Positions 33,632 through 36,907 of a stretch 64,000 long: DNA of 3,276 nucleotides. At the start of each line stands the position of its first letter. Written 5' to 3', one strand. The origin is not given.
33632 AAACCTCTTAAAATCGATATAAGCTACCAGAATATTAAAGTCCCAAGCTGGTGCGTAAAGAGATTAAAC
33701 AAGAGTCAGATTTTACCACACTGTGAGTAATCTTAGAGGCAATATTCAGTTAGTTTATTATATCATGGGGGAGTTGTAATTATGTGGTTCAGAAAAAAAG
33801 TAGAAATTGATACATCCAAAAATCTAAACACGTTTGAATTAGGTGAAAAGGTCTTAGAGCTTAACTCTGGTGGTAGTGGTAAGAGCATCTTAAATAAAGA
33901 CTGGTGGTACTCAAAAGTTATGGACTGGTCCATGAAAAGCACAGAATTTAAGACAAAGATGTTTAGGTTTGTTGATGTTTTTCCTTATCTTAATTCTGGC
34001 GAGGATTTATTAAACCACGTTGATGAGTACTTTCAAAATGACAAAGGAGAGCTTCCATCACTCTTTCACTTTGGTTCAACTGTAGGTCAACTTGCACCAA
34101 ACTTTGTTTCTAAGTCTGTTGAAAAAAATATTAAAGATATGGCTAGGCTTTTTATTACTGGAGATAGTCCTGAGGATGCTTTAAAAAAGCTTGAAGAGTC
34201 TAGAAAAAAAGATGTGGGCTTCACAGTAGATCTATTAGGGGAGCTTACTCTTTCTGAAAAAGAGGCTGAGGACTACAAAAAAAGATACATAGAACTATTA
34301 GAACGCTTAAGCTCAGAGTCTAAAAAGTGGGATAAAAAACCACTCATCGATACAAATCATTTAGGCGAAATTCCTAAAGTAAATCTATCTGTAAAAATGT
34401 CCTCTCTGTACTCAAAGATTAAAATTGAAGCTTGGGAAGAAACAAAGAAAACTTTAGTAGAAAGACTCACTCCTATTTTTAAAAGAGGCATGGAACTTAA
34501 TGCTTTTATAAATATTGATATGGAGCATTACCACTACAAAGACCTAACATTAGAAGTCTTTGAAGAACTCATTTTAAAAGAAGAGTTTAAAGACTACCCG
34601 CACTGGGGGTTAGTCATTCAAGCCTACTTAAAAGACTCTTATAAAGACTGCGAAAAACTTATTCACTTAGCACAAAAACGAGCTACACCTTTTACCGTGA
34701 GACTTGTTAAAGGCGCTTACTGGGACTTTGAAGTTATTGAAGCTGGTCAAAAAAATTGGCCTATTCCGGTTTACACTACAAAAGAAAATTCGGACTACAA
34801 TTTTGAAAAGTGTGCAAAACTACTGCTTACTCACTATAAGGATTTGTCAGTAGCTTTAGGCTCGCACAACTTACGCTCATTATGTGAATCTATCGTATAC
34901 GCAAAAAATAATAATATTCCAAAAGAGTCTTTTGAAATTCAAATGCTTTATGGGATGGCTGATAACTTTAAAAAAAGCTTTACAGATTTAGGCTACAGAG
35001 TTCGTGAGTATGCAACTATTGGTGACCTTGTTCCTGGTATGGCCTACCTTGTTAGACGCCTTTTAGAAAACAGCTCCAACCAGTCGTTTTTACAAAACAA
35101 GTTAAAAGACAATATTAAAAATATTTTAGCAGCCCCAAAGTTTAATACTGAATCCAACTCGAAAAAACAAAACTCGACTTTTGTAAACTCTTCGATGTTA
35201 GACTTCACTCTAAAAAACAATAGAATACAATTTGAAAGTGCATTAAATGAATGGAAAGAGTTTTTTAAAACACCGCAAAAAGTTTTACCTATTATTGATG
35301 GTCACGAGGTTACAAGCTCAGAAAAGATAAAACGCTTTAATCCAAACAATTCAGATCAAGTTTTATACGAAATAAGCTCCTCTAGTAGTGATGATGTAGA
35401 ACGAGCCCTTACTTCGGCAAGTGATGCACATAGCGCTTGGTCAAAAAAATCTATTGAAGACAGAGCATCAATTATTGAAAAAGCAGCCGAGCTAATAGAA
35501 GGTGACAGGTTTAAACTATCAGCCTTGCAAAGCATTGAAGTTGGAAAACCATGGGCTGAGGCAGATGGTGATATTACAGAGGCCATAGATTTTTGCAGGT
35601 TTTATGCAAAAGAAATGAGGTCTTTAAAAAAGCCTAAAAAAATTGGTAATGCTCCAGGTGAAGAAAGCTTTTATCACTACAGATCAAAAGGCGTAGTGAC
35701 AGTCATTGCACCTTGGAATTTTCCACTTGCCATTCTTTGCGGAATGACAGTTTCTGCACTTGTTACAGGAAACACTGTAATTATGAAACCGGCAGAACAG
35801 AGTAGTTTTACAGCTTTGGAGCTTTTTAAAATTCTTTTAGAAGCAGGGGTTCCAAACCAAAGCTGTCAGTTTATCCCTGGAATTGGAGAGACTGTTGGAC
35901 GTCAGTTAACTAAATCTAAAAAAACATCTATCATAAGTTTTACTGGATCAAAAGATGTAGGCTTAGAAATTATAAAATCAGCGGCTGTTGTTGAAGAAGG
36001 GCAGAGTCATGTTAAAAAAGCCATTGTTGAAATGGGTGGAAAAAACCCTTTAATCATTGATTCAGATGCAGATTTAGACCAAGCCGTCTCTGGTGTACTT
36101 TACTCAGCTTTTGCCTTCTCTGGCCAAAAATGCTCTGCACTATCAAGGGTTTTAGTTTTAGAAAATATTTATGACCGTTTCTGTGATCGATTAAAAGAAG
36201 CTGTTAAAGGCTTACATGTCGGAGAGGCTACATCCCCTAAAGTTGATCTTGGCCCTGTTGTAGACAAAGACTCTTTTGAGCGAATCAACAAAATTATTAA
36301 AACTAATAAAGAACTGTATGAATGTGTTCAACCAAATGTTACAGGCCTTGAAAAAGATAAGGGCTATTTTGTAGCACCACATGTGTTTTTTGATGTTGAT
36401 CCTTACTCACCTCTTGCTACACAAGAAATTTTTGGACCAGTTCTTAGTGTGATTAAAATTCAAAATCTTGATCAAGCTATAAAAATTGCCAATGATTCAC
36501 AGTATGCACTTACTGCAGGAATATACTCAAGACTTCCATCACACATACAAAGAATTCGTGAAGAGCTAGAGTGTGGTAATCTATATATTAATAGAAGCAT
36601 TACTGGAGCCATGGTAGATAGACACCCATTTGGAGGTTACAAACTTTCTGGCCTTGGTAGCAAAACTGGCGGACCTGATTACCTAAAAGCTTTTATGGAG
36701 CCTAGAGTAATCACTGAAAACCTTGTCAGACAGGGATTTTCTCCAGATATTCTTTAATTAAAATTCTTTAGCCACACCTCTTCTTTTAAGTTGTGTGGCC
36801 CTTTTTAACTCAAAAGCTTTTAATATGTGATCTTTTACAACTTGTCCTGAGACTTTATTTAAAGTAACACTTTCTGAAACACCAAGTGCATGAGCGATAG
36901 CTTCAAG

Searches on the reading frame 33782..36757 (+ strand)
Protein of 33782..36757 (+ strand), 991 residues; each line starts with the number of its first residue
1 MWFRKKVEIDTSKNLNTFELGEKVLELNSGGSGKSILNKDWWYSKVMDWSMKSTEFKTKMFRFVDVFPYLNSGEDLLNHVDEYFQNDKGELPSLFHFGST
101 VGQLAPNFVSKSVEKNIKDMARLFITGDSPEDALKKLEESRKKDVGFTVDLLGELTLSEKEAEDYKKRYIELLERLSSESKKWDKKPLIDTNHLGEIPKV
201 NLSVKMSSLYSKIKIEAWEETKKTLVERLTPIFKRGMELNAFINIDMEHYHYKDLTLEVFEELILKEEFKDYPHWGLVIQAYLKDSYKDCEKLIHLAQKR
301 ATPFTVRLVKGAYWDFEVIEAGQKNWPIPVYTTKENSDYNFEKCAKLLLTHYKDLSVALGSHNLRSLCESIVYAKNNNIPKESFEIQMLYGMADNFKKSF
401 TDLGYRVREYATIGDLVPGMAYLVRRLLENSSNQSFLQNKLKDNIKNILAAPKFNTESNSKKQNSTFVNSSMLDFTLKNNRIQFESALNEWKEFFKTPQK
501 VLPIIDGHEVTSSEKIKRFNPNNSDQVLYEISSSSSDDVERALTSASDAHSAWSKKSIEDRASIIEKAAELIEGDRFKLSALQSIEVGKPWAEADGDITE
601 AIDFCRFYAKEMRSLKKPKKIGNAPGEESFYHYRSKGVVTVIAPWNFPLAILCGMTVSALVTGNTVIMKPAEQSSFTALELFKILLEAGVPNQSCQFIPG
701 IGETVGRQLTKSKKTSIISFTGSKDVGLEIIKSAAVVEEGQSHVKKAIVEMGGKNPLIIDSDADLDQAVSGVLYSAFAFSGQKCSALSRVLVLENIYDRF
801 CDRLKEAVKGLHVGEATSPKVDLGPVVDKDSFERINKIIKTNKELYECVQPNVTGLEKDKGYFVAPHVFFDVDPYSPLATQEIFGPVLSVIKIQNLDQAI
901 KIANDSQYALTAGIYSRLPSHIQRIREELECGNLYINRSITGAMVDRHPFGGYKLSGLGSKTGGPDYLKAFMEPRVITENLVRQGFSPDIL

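Call 46: search_protein_families(library=pfam, proteins=[window:33782-36757:+], max_evalue=0.00001)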
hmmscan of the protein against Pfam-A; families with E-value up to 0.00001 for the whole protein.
window:33782-36757:+ (991 aa): 3 families
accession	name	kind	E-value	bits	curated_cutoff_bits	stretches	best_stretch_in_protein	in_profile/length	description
PF00171.27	Aldedh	-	1.8e-144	482.2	23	1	512-976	5-460/461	Aldehyde dehydrogenase family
PF01619.24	Pro_dh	-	1.9e-89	300.4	27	1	133-438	1-277/278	Proline dehydrogenase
PF18083.6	PutA_N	-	1.2e-23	83.7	25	1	20-124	7-113/113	Proline utilization A N-terminal domain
